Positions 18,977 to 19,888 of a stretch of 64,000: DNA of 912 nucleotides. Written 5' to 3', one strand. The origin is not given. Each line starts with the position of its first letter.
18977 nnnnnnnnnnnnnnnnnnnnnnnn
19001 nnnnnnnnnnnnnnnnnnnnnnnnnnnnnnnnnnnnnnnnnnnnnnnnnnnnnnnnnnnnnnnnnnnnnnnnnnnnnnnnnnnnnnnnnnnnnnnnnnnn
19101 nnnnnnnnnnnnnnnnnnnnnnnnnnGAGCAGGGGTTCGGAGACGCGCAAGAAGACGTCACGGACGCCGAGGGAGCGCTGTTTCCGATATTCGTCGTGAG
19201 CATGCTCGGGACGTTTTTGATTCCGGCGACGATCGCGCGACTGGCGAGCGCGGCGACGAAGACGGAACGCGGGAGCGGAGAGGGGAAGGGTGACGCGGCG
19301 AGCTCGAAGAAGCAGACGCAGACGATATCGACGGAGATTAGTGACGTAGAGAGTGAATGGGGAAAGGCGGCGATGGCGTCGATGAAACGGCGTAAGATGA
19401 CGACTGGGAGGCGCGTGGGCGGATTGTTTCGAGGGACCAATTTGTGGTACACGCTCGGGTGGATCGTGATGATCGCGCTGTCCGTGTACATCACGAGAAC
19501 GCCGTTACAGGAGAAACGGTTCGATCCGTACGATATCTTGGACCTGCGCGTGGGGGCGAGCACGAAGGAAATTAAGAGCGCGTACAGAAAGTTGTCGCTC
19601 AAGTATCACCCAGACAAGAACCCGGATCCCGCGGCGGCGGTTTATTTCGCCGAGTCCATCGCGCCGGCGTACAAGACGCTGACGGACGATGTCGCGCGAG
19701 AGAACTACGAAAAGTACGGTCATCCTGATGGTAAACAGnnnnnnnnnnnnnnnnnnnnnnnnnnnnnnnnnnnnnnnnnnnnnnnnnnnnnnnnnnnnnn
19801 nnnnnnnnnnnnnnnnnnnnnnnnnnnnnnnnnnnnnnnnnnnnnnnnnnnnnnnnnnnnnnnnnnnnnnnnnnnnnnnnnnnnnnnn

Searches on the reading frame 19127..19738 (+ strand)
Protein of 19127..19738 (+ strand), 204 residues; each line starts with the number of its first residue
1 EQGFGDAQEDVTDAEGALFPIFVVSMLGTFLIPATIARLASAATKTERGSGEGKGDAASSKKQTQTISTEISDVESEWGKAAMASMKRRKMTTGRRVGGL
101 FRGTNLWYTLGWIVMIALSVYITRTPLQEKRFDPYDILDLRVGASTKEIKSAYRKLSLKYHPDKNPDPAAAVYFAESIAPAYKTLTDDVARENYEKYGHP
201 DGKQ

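Call 38: find_related_loci(query=window:19127-19738:+, collection=metagenome_contigs, flank=1200)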
Query seq(204 aa) (204 aa) in metagenome_contigs; peptide patterns used: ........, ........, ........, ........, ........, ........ (x = any residue, [..] = any of these).
600 stretches matched a pattern (row limit reached: there are more); 582 encode a relative of the query (tblastn E <= 1e-3); the best 80 are kept; 80 distinct loci.
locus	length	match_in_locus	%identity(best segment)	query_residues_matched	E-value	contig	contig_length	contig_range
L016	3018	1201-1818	77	2-204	4e-107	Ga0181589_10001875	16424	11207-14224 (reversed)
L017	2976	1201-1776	49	7-204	3e-58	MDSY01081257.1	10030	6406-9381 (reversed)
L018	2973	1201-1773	54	8-204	3e-56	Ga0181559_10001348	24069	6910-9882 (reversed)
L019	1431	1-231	100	128-204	2e-50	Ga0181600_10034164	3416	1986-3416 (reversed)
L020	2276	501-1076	45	17-202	7e-41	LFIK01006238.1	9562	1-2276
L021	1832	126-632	37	13-202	2e-27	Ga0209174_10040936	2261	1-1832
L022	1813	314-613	49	105-204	9e-26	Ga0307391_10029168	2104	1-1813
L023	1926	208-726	35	15-204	6e-24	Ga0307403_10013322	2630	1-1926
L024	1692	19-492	32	22-204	2e-23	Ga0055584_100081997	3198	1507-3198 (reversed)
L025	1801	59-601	33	9-204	2e-23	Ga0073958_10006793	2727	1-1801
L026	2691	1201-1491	51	113-202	4e-23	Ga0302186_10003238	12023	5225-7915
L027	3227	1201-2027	42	12-204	2e-21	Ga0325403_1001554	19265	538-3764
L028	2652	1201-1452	46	104-199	3e-19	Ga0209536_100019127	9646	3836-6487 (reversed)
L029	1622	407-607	54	133-199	5e-19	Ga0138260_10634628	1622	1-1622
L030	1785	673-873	52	133-199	8e-19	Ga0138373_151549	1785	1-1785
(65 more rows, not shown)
